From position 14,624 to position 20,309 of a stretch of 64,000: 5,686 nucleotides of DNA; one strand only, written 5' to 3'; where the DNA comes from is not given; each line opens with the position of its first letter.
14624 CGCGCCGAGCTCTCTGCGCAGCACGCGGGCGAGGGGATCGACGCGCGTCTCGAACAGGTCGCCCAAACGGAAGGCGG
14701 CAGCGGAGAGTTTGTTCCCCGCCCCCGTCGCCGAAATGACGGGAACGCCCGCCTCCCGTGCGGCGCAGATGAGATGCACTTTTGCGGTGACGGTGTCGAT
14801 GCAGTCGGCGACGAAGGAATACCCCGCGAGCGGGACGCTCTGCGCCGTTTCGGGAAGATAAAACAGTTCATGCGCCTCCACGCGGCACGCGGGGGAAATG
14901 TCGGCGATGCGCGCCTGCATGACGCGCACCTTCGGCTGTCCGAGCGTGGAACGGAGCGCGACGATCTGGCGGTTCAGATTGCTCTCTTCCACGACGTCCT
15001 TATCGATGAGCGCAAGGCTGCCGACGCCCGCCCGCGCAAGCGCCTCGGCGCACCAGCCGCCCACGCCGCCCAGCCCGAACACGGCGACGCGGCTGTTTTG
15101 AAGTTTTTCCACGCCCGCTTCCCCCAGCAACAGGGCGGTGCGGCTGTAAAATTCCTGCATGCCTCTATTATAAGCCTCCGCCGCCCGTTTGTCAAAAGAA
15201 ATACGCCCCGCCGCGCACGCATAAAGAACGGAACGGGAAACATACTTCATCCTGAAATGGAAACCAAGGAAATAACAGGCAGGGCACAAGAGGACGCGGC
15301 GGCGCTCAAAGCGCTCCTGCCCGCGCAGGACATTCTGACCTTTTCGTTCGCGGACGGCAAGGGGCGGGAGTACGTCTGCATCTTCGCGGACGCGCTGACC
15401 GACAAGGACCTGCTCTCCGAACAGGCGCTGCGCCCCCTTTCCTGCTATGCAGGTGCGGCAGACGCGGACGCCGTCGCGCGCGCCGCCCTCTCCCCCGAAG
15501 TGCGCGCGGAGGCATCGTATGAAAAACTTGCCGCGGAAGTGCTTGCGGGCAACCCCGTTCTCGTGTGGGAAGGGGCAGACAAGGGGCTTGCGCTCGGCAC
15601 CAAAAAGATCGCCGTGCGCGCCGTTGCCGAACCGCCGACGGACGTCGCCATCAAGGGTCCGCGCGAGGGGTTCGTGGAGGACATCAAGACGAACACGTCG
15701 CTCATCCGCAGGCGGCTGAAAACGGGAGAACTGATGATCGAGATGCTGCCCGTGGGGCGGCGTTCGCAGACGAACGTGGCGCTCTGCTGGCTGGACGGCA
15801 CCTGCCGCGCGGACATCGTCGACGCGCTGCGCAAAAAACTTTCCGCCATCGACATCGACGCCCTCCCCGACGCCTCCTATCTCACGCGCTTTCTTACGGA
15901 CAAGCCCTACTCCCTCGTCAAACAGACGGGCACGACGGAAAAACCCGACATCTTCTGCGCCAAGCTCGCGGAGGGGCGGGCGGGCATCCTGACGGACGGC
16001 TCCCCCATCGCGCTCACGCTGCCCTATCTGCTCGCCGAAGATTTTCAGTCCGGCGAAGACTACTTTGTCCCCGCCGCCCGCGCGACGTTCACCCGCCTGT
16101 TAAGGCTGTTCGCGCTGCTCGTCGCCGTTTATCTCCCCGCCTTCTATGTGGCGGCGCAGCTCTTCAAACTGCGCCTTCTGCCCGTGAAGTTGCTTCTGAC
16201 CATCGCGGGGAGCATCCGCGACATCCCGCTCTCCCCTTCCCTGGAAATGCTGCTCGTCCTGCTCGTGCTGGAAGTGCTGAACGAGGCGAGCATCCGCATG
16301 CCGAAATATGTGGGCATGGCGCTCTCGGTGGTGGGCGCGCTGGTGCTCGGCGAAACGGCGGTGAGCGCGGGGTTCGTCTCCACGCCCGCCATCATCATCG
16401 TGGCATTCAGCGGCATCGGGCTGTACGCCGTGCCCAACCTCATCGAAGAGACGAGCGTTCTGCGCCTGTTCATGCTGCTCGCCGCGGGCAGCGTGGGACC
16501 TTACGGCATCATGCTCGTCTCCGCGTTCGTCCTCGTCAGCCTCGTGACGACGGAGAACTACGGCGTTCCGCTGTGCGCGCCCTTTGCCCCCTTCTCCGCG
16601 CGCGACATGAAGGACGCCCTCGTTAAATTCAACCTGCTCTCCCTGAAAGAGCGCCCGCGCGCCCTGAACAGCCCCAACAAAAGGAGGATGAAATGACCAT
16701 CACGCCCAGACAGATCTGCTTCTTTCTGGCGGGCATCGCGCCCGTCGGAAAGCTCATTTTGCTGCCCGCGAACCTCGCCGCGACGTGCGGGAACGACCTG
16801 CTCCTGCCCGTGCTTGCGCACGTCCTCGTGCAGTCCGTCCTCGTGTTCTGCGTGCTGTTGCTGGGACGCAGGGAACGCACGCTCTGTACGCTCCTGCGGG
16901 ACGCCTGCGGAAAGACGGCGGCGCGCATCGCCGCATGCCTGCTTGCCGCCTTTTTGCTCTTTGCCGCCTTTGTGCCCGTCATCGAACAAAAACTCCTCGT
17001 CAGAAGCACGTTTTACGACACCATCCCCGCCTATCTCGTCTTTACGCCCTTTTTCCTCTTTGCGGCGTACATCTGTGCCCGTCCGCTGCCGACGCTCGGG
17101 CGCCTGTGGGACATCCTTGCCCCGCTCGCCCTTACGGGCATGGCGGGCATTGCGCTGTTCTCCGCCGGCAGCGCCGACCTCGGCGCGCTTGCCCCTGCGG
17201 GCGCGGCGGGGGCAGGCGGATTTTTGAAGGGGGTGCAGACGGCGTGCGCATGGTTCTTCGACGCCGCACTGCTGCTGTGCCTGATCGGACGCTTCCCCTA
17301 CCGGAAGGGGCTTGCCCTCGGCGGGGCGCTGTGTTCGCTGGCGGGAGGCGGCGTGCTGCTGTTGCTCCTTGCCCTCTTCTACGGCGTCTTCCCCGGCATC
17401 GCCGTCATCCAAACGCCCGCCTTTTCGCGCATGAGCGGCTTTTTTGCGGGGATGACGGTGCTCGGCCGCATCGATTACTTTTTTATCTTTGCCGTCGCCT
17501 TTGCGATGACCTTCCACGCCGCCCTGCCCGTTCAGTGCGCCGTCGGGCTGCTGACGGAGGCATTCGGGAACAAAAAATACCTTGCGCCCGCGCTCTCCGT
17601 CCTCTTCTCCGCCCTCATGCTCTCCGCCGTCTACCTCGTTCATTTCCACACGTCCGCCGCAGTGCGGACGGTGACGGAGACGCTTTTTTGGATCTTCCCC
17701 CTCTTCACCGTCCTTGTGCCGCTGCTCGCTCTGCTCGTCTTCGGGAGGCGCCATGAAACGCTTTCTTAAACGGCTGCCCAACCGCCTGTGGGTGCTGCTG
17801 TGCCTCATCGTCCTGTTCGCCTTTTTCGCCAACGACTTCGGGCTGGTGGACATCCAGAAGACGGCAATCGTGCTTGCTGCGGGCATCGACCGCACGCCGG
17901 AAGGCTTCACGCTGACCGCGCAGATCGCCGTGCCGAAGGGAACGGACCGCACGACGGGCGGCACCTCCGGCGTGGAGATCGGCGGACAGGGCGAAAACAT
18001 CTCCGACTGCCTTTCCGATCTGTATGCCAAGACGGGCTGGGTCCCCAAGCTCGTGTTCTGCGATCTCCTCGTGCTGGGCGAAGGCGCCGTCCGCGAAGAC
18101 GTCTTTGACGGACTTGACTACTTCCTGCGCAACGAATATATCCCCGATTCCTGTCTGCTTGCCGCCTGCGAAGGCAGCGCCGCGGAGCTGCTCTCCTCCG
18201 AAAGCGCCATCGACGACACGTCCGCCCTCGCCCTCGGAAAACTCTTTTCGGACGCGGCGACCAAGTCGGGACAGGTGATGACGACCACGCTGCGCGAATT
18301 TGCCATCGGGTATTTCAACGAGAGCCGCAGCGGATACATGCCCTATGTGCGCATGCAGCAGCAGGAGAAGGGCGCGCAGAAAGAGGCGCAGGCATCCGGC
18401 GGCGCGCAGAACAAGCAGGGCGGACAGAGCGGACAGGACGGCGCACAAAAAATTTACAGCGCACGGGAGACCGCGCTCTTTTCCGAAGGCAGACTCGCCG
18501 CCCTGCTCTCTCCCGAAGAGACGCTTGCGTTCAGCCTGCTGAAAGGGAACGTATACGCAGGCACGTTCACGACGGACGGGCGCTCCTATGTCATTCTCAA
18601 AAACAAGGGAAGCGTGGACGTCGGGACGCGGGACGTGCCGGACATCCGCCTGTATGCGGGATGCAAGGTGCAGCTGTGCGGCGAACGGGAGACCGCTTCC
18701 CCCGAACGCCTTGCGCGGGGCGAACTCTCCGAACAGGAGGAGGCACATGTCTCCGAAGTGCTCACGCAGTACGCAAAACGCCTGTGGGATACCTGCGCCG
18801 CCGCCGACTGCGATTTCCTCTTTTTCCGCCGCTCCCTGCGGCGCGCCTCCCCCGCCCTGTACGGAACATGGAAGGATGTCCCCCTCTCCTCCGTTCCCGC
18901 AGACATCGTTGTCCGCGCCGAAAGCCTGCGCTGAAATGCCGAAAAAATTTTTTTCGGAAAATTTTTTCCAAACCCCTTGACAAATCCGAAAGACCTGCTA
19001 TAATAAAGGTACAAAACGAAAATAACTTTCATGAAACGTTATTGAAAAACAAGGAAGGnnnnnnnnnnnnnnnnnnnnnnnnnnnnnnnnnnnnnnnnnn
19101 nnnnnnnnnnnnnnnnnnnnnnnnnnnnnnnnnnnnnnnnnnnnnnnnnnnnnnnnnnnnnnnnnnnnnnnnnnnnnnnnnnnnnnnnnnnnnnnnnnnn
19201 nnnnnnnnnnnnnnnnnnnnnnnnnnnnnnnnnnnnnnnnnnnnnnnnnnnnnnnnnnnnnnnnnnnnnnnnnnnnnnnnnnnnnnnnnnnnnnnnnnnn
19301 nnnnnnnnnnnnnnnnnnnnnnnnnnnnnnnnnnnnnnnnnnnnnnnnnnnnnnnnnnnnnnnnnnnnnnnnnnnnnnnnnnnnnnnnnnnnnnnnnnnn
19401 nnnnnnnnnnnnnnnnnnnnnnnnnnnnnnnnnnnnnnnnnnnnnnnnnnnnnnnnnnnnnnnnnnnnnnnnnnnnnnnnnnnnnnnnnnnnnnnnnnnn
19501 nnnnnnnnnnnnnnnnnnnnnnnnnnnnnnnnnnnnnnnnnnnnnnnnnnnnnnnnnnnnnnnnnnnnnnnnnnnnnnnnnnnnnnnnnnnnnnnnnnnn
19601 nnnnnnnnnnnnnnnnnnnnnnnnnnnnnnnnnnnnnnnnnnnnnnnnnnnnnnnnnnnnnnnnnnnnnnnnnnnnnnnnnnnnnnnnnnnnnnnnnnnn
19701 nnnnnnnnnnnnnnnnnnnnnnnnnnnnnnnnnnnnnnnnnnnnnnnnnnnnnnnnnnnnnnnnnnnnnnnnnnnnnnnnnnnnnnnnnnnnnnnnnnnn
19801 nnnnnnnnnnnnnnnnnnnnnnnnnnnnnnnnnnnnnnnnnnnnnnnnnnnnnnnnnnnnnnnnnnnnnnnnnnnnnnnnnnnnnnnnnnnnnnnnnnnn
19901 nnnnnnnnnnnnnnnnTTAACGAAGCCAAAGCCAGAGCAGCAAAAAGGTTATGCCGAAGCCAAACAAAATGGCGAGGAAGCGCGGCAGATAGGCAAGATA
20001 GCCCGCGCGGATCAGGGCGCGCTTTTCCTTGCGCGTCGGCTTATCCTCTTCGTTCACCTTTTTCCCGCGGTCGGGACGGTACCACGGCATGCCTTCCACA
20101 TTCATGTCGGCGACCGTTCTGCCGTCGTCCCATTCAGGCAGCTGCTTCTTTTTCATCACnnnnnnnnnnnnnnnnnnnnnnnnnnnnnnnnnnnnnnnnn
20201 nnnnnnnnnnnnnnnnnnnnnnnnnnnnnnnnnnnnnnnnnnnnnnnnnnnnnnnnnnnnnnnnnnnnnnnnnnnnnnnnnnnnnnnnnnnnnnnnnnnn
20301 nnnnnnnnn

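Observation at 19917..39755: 19.7-kb nine-gene operon coupling a giant S8 envelope protease and BspA-LRR lipoproteins to an Opp-type importer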

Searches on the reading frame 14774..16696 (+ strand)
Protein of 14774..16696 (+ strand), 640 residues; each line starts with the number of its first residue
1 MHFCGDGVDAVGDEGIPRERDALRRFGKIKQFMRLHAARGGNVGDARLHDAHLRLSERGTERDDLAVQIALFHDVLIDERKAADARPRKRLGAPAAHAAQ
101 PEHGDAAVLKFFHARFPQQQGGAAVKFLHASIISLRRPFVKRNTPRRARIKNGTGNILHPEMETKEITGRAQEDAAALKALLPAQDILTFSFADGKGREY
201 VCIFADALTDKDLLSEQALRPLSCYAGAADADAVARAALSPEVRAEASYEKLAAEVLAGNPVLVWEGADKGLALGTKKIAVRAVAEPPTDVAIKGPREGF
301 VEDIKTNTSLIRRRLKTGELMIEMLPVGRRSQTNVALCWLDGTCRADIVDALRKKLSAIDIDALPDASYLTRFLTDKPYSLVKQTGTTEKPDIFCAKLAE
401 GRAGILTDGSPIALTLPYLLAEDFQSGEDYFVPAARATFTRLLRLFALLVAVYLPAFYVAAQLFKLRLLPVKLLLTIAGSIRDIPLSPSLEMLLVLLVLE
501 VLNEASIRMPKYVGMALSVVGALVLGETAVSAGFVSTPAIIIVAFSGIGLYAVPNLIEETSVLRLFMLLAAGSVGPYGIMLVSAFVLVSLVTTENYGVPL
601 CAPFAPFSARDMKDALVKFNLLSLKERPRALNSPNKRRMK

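Call 62: search_protein_families(library=pfam, proteins=[window:14774-16696:+], max_evalue=0.001)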
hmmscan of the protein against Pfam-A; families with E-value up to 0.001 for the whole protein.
window:14774-16696:+ (640 aa): 1 family
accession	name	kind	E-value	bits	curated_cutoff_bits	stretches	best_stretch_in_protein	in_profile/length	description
PF03323.18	GerA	-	5.9e-134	447.5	27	1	185-629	11-465/466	Bacillus/Clostridium GerA spore germination protein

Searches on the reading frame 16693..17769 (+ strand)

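Call 62: search_protein_families(library=pfam, proteins=[window:16693-17769:+], max_evalue=0.001)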
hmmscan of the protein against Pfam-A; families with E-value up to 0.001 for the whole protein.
window:16693-17769:+ (358 aa): 1 family
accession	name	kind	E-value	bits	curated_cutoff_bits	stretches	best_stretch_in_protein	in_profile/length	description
PF03845.19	Spore_permease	-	1.4e-12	47.6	23.4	1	3-313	2-313/321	Spore germination protein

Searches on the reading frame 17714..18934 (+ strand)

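Call 62: search_protein_families(library=pfam, proteins=[window:17714-18934:+], max_evalue=0.001)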
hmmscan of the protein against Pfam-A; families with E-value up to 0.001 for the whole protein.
window:17714-18934:+ (406 aa): 2 families
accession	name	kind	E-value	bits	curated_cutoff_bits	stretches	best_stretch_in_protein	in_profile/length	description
PF25198.1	Spore_GerAC_N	-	2.7e-29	102.7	27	1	45-213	3-175/176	Spore germination protein N-terminal domain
PF05504.16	Spore_GerAC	-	1.3e-07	32.4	23.6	1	253-388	3-147/167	Spore germination B3/ GerAC like, C-terminal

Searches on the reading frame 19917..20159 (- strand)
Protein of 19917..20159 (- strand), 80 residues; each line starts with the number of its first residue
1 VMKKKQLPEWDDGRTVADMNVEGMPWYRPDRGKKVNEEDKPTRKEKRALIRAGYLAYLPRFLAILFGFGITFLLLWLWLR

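Call 4: search_protein_families(library=pfam, proteins=[window:19917-20159:-], max_evalue=0.01)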
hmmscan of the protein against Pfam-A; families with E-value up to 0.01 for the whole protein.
window:19917-20159:- (80 aa): 0 families

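Call 56: search_protein_families(library=ncbifam, proteins=[window:19917-20156:-], max_evalue=0.001)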
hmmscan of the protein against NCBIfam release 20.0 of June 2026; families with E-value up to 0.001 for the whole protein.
window:19917-20156:- (79 aa): 0 families
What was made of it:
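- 19917..20156 (-): 79-aa membrane protein anchored by its C-terminal helix. Conserved motif DDGRT..M, then trkE.rA, then a C-terminal helix ending in WL. It usually follows oppF. No Pfam or NCBIfam family (calls 4, 56).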
